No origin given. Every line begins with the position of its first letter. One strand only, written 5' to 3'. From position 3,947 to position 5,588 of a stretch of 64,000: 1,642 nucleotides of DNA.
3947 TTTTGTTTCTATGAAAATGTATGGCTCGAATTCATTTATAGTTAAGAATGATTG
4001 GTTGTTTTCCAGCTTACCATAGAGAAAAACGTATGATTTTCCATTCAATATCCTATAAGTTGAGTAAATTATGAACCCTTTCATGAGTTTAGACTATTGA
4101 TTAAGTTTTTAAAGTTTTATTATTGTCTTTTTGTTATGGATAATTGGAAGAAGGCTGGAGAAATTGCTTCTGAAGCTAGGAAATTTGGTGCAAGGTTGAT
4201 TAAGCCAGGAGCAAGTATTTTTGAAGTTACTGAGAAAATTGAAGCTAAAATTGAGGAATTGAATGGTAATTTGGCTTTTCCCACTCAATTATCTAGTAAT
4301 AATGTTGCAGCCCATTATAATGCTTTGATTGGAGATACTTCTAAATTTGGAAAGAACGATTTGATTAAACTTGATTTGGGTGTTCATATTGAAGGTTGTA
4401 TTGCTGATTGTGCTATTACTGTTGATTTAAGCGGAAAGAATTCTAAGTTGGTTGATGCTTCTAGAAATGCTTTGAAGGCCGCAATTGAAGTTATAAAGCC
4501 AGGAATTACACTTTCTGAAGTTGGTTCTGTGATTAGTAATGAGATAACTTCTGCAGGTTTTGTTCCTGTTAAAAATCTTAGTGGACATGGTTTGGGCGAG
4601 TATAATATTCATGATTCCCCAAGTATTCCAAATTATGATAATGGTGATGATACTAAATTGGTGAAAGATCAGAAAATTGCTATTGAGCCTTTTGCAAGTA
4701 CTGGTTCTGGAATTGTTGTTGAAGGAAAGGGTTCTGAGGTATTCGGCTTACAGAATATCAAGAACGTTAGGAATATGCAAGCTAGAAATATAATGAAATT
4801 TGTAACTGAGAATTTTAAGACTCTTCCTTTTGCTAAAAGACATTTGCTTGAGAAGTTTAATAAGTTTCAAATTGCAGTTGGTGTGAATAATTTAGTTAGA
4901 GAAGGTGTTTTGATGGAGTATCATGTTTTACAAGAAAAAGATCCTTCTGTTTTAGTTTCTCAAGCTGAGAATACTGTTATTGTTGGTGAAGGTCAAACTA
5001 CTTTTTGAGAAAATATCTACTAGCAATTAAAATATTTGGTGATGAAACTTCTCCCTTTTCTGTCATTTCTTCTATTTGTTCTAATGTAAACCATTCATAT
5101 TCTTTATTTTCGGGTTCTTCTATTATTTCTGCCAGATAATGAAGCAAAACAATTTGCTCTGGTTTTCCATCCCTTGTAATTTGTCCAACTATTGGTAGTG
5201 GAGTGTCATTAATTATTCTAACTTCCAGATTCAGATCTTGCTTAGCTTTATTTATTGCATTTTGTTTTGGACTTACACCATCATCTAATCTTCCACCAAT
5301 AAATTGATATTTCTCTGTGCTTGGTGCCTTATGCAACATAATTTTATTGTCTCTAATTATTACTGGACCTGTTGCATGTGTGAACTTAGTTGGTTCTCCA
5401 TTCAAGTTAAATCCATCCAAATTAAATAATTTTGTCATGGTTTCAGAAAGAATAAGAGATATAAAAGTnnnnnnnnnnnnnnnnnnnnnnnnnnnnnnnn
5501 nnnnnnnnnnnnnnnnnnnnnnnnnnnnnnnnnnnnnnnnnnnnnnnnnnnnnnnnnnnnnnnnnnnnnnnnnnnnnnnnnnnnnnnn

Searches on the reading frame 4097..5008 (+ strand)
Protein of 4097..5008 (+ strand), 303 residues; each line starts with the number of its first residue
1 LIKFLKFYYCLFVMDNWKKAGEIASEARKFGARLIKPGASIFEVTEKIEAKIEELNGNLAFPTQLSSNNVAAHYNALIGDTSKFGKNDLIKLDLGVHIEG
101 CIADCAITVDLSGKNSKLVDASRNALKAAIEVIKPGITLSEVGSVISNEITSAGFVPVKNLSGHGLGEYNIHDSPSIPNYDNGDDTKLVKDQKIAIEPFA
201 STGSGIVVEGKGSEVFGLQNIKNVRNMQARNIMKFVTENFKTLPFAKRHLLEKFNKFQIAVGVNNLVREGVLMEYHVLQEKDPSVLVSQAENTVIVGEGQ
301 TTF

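Call 63: search_protein_families(library=pfam, proteins=[window:4097-5008:+], max_evalue=0.0001)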
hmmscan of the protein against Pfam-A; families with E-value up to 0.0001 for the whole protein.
window:4097-5008:+ (303 aa): 1 family
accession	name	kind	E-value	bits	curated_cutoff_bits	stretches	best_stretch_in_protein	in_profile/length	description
PF00557.29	Peptidase_M24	-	3e-33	115.8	23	1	17-212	3-196/208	Metallopeptidase family M24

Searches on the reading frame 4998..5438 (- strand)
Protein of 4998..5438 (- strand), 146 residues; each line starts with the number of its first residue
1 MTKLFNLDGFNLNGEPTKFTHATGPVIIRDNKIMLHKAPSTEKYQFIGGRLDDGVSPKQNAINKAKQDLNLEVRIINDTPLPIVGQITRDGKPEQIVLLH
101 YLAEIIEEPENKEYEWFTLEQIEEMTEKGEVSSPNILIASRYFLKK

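Call 78: search_protein_families(library=pfam, proteins=[window:4998-5438:-], max_evalue=0.001)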
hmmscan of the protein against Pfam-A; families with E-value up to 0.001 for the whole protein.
window:4998-5438:- (146 aa): 1 family
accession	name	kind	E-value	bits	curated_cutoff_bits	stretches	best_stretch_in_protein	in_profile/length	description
PF00293.34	NUDIX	-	6.5e-06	26.6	21.1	1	26-125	8-119/134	NUDIX domain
